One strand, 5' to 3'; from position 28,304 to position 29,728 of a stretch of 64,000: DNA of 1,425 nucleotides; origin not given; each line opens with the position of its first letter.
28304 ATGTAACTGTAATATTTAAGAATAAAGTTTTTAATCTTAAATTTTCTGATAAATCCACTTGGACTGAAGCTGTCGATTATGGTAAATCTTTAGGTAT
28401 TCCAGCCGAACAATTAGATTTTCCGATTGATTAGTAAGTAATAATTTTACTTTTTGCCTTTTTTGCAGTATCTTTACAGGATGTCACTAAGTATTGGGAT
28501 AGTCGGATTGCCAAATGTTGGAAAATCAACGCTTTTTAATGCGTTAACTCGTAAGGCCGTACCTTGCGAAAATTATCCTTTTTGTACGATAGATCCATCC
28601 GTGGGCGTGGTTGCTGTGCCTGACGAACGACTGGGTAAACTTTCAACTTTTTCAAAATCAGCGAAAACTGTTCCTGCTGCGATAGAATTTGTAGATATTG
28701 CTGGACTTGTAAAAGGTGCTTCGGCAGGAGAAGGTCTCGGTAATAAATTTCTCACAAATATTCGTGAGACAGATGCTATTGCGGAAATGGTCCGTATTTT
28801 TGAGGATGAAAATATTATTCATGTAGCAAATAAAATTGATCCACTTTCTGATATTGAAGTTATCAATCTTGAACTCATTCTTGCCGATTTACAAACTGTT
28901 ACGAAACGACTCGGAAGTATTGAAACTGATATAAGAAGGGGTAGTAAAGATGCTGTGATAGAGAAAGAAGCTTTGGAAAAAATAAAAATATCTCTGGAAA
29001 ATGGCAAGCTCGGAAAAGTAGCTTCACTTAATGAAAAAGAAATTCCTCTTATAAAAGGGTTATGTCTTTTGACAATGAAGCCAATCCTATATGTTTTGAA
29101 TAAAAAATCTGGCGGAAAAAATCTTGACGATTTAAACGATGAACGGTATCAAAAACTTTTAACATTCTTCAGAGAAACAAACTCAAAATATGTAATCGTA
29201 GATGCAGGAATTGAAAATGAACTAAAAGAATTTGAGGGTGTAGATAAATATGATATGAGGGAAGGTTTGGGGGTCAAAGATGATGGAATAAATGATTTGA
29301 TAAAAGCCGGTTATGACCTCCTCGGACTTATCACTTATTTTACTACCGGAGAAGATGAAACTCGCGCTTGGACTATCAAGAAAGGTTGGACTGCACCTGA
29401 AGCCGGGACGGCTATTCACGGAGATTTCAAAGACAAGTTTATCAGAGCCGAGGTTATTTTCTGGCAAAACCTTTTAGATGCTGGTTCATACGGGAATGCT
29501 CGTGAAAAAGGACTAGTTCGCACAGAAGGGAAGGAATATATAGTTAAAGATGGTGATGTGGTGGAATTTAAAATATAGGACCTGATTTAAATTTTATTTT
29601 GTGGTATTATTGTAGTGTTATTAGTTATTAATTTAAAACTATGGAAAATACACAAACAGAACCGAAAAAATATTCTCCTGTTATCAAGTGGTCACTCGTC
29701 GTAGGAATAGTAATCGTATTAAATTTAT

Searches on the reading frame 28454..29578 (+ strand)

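Call 75: search_protein_families(library=pfam, proteins=[window:28454-29578:+], max_evalue=0.001)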
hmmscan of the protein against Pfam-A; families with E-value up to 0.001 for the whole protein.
window:28454-29578:+ (374 aa): 3 families
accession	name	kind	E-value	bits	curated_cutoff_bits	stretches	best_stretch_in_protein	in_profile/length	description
PF06071.19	YchF-GTPase_C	-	1.1e-32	112.5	27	1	292-374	1-83/84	Protein of unknown function (DUF933)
PF01926.29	MMR_HSR1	-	1.5e-20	73.8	21.9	1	14-123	2-91/113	50S ribosome-binding GTPase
PF02421.24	FeoB_N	-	9.1e-08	32.2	27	1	14-55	3-44/156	Ferrous iron transport protein B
